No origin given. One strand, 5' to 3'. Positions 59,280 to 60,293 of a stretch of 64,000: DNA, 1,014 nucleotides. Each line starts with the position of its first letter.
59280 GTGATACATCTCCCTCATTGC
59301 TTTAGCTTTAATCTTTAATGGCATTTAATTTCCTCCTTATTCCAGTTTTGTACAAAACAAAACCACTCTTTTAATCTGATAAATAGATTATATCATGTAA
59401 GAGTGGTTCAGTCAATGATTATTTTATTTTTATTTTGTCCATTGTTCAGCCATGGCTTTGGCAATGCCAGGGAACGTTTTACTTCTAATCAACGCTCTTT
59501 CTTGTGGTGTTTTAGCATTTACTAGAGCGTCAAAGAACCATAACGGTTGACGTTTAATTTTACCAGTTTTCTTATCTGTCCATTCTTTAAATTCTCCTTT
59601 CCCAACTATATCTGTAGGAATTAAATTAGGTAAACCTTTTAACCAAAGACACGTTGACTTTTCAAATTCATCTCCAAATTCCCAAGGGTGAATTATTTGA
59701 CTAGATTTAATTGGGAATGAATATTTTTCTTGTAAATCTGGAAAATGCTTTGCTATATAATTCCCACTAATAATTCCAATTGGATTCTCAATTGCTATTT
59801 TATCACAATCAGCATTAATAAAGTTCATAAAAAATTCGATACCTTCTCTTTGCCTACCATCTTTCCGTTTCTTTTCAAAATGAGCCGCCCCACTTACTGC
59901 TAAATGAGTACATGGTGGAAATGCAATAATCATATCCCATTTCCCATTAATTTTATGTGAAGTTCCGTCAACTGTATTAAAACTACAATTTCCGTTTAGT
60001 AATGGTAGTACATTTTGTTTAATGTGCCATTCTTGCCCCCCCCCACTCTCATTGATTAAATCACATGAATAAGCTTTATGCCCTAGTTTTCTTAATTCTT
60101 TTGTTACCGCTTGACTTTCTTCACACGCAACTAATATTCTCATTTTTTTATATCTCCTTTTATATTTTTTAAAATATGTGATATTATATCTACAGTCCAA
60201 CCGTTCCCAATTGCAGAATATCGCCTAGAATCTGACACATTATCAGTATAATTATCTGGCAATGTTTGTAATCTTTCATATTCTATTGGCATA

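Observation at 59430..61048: Canonical Dcm methyltransferase translationally coupled to a divergent MTase-like paralog lacking the SAM-binding motif I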

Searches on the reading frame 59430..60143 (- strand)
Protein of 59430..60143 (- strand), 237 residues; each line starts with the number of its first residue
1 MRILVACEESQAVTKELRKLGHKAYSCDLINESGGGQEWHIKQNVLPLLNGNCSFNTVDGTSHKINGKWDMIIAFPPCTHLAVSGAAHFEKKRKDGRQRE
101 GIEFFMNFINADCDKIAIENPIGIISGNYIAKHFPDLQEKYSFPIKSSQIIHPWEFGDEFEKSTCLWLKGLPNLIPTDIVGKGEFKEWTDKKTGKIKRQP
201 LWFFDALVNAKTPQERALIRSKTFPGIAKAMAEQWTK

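Call 3: search_protein_families(library=pfam, proteins=[window:59430-60143:-], max_evalue=1)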
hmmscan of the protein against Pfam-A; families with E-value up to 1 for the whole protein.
window:59430-60143:- (237 aa): 0 families

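Call 4: search_protein_families(library=phrogs, proteins=[window:59430-60143:-], max_evalue=0.01)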
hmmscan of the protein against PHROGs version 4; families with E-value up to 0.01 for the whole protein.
window:59430-60143:- (237 aa): 2 families
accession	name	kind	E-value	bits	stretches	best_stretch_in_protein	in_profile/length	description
phrog_757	-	other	2.6e-56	191.5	1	1-236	15-219/247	DNA methyltransferase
phrog_27471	-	unknown function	2.4e-29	102.4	1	110-236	2-93/93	-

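Call 5: search_protein_families(library=ncbifam, proteins=[window:59430-60143:-], max_evalue=1)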
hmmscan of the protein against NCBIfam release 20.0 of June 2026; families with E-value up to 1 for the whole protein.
window:59430-60143:- (237 aa): 0 families

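Call 7: search_solved_structures(query=window:59430-60143:-, max_evalue=10, show_alignments=2)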
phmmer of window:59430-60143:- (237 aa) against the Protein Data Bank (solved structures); distinct sequences matched with E-value up to 10: 5.
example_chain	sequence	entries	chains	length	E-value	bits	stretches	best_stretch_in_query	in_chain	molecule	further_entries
3ld2_A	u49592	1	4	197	0.018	17.7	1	62-119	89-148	Putative acetyltransferase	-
6riq_C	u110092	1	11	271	0.086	15.5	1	88-137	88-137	Site-determining protein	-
4r6w_A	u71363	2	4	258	0.15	14.7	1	93-199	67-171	Phosphoethanolamine N-methyltransferase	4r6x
3ujd_A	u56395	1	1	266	0.21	14.2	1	93-199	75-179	Phosphoethanolamine N-methyltransferase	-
3uj6_A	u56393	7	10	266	0.21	14.2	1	93-199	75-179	Phosphoethanolamine N-methyltransferase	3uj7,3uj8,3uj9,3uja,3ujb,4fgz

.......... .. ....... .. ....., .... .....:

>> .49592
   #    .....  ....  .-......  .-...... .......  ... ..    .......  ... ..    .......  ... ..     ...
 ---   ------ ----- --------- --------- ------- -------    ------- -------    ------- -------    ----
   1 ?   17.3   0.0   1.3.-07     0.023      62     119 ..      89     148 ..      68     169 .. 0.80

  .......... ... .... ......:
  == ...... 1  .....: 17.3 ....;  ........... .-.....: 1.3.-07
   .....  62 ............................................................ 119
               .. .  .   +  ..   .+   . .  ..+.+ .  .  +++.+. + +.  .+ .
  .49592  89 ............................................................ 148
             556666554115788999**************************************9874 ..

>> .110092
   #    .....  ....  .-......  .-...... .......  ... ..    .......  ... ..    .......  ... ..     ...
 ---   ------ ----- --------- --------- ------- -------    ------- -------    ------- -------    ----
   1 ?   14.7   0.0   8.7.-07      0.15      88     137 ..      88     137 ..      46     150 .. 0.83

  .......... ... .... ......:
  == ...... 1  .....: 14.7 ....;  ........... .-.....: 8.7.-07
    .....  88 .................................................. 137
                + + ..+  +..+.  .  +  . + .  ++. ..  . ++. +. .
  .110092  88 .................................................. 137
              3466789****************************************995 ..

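Call 8: find_homologous_proteins(query=window:59430-60143:-)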
Query window:59430-60143:- (237 aa): 8000 proteins with E <= 0.001 among 8000 candidates; the best 120 are listed.
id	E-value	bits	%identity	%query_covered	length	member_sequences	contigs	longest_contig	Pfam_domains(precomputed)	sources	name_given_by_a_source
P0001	9.6e-163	557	100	100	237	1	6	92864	-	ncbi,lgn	ncbi:MAG: hypothetical protein RR255_00400 [Bacilli bacterium]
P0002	4.2e-133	460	82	100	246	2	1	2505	-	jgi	jgi:hypothetical protein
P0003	5.5e-129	447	80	100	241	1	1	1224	-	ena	-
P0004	1.1e-123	430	76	99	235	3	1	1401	-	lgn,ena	-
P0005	2.3e-122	425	78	100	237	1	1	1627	-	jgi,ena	jgi:hypothetical protein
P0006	1.2e-121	423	76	99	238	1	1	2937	-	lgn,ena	-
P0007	4.8e-121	421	76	100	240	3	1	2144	-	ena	-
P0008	9.8e-121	420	75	100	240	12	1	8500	-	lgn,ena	-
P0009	9.9e-120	417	75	99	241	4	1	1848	-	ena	-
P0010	1.3e-119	416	74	100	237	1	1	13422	-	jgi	jgi:hypothetical protein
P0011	2.3e-119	415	74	100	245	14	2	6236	-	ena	-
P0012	4.8e-119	414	74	99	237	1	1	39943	-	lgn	-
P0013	6.5e-119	414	77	99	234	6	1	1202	-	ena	-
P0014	1.5e-118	413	75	100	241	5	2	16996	-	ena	-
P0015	5.2e-118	411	74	100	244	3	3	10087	-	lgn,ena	-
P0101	1.0e-109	384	72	99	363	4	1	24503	-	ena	-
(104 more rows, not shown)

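Call 16: search_protein_representatives(protein=window:59430-60143:-)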
Query: 237 residues. Proteins with E-value up to 0.001 (for the whole library): 3958; up to 1e-10: 2201; up to 1e-30: 253. The best 150 are listed.
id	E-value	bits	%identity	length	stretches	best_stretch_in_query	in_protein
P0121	1.3e-75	270.4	70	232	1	1-164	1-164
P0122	8.8e-75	267.7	56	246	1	2-237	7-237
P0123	4.3e-74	265.4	61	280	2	59-235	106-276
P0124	4.2e-72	258.9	62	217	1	1-236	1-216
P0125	4.3e-72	258.9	62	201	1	32-235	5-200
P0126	1.4e-69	250.7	64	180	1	1-172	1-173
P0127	1.2e-68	247.6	63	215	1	1-236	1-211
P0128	2.9e-65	236.5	60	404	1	1-235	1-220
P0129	3.4e-65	236.3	71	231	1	1-146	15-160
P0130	8.1e-65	235.1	62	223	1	2-237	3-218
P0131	1.2e-62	228.0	64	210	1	1-236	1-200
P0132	3.0e-62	226.7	54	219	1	1-235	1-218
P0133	3.4e-62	226.5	56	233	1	1-235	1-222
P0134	3.3e-60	220.0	65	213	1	71-236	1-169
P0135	1.4e-58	214.7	52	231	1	1-236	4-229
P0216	8.6e-39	149.8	47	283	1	2-235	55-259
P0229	1.1e-37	146.2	57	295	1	71-192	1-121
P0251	5.7e-36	140.6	54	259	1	71-236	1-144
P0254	7.9e-36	140.1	47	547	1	2-235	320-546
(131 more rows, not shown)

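Call 17: predict_structure(alignment_id=A1)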
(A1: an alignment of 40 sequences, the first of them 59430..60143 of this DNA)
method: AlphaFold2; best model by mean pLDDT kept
length: 237 residues; sequences in the alignment: 40
mean_pLDDT: 86.6   pTM: 0.84
mean pLDDT of the five models: 86.6, 86.5, 86.4, 85.4, 85.3
residues with pLDDT >= 90: 127; 70-90: 87; 50-70: 20; < 50: 3
segments of 3 or more residues with pLDDT < 50: 79-81
pLDDT, mean of each block of 10 residues (from residue 1): 85 92 92 82 93 96 97 74 59 83 87 93 69 90 87 92 91 96 91 91 89 74 85 94
secondary structure, 60 per line:
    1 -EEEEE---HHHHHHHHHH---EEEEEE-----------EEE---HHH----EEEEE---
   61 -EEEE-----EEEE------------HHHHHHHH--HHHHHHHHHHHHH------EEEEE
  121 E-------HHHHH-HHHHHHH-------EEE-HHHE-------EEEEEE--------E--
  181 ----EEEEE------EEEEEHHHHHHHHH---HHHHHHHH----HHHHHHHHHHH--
elements in order: E2-6 H10-19 E23-28 E40-42 E53-57 E62-65 E71-74 H87-94 H97-109 E116-121 H129-133 H135-141 E149-151 E164-169 E185-189 E196-200 H201-209 H213-220 H225-235

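Call 21: fold_search(model_id=the predicted structure, library=pdb)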
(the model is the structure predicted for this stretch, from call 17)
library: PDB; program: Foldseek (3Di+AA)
matches with E <= 10: 1524; with E <= 0.001: 31
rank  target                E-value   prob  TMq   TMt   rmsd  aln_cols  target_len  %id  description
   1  1dct_A                1.3e-06  1.00  0.43  0.33   6.0       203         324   13  DNA (CYTOSINE-5) METHYLASE FROM HAEIII COVALENTLY BOUND TO DNA (released 1995-09-15)
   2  7xi9_A                1.7e-06  1.00  0.48  0.15   5.4       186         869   12  Cryo-EM structure of human DNMT1 (aa:351-1616) in complex with ubiquitinated H3 and hemimethylated DNA analog (CXXC-or (released 2022-11-30)
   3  9k2x_B                8.9e-06  1.00  0.42  0.12   6.0       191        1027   10  Cryo-EM structure of USP7:DNMT1 complex; open conformation (released 2025-06-25)
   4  8xqc_A                1.4e-05  1.00  0.42  0.14   6.3       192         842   10  Cryo-EM structure of human DNMT1 (aa:351-1616) in complex with ubiquitinated PAF15 and hemimethylated DNA analog (released 2025-01-15)
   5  7r77_A                1.6e-05  1.00  0.38  0.07   6.5       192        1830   12  Cryo-EM structure of DNMT5 binary complex with hemimethylated DNA (released 2022-02-23)
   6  9baq_A                3.0e-05  1.00  0.43  0.13   7.1       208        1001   14  CryoEM structure of DIM2-HP1-H3K9me3-DNA complex (released 2024-07-24)
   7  2i9k_A                5.6e-05  1.00  0.42  0.32   5.9       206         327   12  Engineered Extrahelical Base Destabilization Enhances Sequence Discrimination of DNA Methyltransferase M.HhaI (released 2006-10-10)
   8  6w8w_A                6.0e-05  1.00  0.45  0.16   5.9       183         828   11  Crystal structure of mouse DNMT1 in complex with CCG DNA (released 2020-07-08)
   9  3g7u                  6.4e-05  1.00  0.47  0.33   5.0       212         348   11  Crystal structure of putative DNA modification methyltransferase encoded within prophage Cp-933R (E.coli) (released 2009-02-24)
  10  9baz_A                9.4e-05  1.00  0.43  0.13   7.1       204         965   15  CryoEM structure of DIM2-HP1 complex (released 2024-07-24)
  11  9v36_A                1.0e-04  1.00  0.40  0.14   6.5       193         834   11  Human DNMT1 (aa 698-1616) bound to hemimethylated dsDNA and Inhibitor DMI26 (released 2026-03-18)
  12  4da4_B                1.1e-04  1.00  0.45  0.16   6.4       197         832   12  Structure of mouse DNMT1 (731-1602) bound to hemimethylated CpG DNA (released 2012-02-22)
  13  9mvy_A                1.1e-04  1.00  0.44  0.18   7.9       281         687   13  Crystal structure of ZMET2 in complex with unmethylated CTG DNA and a histone H3Kc9me2 peptide (released 2025-05-21)
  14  7r78_A                1.2e-04  1.00  0.41  0.07  12.5       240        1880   12  cryo-EM structure of DNMT5 quaternary complex with hemimethylated DNA, AMP-PNP and SAH (released 2022-02-23)
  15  4da4_A                1.3e-04  1.00  0.44  0.15   6.0       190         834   12  Structure of mouse DNMT1 (731-1602) bound to hemimethylated CpG DNA (released 2012-02-22)
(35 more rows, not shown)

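Call 28: find_related_loci(query=A2, collection=viral_contigs, flank=6000)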
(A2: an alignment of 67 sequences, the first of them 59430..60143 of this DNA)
Query A2 (237 aa) in viral_contigs; peptide patterns used: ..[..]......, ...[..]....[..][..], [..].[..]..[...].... (x = any residue, [..] = any of these).
600 stretches matched a pattern (row limit reached: there are more); 582 encode a relative of the query (tblastn E <= 1e-3); the best 80 are kept; 80 distinct loci.
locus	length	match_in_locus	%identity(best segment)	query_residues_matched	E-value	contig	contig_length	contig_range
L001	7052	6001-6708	69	1-235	1e-110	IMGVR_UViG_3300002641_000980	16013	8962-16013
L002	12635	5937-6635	63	1-235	7e-102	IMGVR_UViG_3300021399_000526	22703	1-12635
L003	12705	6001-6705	65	2-237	2e-97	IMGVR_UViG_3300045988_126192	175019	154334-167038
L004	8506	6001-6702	64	1-236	3e-95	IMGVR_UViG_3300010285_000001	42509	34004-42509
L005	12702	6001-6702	63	1-235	1e-90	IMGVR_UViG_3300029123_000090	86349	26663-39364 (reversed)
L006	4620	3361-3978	59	1-237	4e-87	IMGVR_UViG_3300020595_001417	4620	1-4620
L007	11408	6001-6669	59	1-237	3e-84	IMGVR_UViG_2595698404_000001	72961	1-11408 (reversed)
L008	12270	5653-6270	57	1-236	2e-83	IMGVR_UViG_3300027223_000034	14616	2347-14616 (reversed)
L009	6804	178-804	60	1-236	2e-82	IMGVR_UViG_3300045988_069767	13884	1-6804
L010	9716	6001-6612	57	1-236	3e-80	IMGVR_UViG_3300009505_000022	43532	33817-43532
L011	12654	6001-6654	53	1-235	8e-79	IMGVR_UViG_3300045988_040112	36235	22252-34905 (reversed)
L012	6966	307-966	53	1-235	1e-74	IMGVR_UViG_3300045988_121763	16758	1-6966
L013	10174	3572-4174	56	1-237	3e-74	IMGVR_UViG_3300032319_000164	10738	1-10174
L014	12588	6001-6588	55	2-235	3e-74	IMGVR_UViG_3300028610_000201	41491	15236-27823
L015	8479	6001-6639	53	1-237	4e-73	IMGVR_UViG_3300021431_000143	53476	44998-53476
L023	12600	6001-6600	51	1-235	5e-69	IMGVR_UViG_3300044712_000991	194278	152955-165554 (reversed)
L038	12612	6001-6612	49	1-235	9e-63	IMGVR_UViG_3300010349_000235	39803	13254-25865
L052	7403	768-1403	45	1-237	7e-61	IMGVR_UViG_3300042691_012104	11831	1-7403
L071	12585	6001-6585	46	1-237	7e-57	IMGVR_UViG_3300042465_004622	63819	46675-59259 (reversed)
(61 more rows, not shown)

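Call 35: search_dna_similar(query=window:59430-60143:-, collection=phages, mode=protein, max_rows=60, rows=spread)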
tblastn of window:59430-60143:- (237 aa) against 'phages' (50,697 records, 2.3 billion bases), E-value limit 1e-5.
Records with a match: 449; places in all: 449; records where one place covers at least 80% of the query: 172.
Best place of each record, by identity: <60% 449.
By first word of the organism name: Escherichia 190; Flavobacterium 37; Salmonella 25; Shigella 23; Vibrio 22; Campylobacter 16; Cellulophaga 11; Arthrobacter 10; Pseudomonas 10; Ruegeria 10; and 38 more.
By host as written in the record: Escherichia coli 72; - 56; Flavobacterium sp. LMO9 23; Escherichia coli K-12 15; Campylobacter jejuni 15; Flavobacterium sp. LMO6 14; Escherichia coli K-12 MG1655 14; Ruegeria pomeroyi DSS-3 10; and 127 more.
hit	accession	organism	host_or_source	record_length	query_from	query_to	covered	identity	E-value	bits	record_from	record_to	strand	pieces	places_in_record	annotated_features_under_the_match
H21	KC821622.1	Cellulophaga phage phi46:3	Cellulophaga baltica NN016046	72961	1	237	100%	59.4%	9e-81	268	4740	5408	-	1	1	hypothetical protein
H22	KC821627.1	Cellulophaga phage phi18:2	Cellulophaga baltica #18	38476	1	235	99%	47.9%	2e-60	210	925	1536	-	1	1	hypothetical protein (x2)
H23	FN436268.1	Acaryochloris phage A-HIS1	Acaryochloris marina strain MBIC11017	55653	1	236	100%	45.0%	5e-55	194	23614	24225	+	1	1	hypothetical protein (x2)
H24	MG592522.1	Vibrio phage 1.154.O._10N.222.52.B12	Vibrio sp.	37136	1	237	100%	42.6%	3e-49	178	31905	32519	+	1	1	S-adenosyl-L-methionine-dependent methyltransferase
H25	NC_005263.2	Burkholderia phage Bcep1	Burkholderia cenocepacia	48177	1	234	99%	38.9%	1e-37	145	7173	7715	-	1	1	Bcep1-12: DNA methyltransferase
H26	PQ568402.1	Acinetobacter phage PhabP_R1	Acinetobacter baumannii ATCC 17978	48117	1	235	99%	38.3%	3e-33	132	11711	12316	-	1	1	putative DNA cytosine methyltransferase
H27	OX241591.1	Vibrio phage 217E38-1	Seawater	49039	1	235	99%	37.9%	9e-33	130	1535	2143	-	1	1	putative S-adenosyl-L-methionine-dependentmethyltransferase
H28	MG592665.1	Vibrio phage 2.095.B._10N.286.46.E10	Vibrio sp. F12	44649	1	235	99%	36.9%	5e-37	143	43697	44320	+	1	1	S-adenosyl-L-methionine-dependent methyltransferase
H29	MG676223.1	Vibrio phage ValSw3-3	Vibrio alginolyticus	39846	1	235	99%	35.4%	6e-30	122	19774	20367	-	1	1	hypothetical protein (x2)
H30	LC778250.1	Aeromonas phage phiWae15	filtration agent for carassius auratus ...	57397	2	237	100%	34.9%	1e-23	104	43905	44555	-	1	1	hypothetical protein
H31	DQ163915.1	Pseudomonas phage PA11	-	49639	2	237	100%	33.9%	7e-27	113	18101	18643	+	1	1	record has no annotation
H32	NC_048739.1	Arthrobacter phage Anjali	Arthrobacter globiformis NRRL B-2979 SEA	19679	1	235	99%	32.5%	2e-22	101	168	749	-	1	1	1: DNA methyltransferase | 2: hypothetical protein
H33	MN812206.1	Flavobacterium phage vB_FspS_filifjonk9-1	Flavobacterium sp. LMO9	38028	1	235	99%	32.2%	5e-24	105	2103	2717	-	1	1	DNA methyltransferase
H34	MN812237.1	Flavobacterium phage vB_FspS_snusmum9-1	Flavobacterium sp. LMO9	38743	1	235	99%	32.2%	5e-24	105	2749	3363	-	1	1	DNA methyltransferase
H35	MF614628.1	Sinorhizobium phage phi3LM21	Sinorhizobium sp. LM21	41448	1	235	99%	31.3%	8e-22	99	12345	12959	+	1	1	hypothetical protein (x2)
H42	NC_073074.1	Escherichia phage UAE_MI-01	Escherichia coli O157:H7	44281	1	234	99%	26.3%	1e-6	54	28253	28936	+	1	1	putative DNA cytosine methyltransferase C5 | helicase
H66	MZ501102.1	Escherichia phage RudolfGeigy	Escherichia coli K-12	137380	70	168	42%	35.3%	6e-6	52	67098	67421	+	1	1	Dcm-like C5 cytosine methyltransferase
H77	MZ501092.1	Escherichia phage LeonhardEuler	Escherichia coli K-12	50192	65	167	43%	30.7%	1e-6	54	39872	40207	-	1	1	Dcm-like C5 cytosine methyltransferase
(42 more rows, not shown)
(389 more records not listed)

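Call 36: get_annotated_region(hit=H25, flank=3000)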
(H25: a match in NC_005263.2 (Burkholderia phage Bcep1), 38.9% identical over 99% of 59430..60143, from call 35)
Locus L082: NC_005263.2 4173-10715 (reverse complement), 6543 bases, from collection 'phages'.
description: Burkholderia phage Bcep1, complete genome.
organism: Burkholderia phage Bcep1 (NCBI taxid 2883943)
taxonomy: Viruses; Duplodnaviria; Heunggongvirae; Uroviricota; Caudoviricetes; Naesvirus; Naesvirus bcep1
host: Burkholderia cenocepacia; source: -; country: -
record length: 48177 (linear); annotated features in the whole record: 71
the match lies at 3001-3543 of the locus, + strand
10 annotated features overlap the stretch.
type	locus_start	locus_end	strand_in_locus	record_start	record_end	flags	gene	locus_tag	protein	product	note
CDS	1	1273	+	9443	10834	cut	Bcep1-15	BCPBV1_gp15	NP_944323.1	head maturation protease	hypothetical protein; similar to Bcep43gp14 and Bcep781gp14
CDS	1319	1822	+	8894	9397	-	Bcep1-14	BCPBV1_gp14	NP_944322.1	minor head protein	minor structural protein; similar to Bcep43gp13 and Bcep781gp13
CDS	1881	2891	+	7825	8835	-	Bcep1-13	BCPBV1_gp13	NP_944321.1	major head protein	major structural protein; similar to Bcep43gp12 and Bcep781gp12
CDS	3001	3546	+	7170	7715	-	Bcep1-12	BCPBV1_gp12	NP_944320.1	DNA methyltransferase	-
CDS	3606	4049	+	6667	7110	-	Bcep1-11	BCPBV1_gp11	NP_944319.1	gp11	hypothetical protein; similar to Bcep43gp11 and Bcep781gp11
CDS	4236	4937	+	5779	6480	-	Bcep1-10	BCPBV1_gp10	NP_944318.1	gp10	DNA modification methylase; similar to Bcep43gp10 and Bcep781gp10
CDS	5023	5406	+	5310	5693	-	Bcep1-09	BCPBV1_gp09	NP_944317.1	gp09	hypothetical protein; similar to Bcep43gp09 and Bcep781gp09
CDS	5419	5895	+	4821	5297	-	Bcep1-08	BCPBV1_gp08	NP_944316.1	virion structural protein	hypothetical protein; similar to Bcep43gp08 and Bcep781gp08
CDS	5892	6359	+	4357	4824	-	Bcep1-07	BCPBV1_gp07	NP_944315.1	tail completion or Neck1 protein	possible transcription factor; similar to Bcep43gp07 and Bcep781gp07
CDS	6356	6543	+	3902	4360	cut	Bcep1-06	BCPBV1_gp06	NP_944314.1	head protein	hypothetical protein; similar to Bcep43gp06 and Bcep781gp06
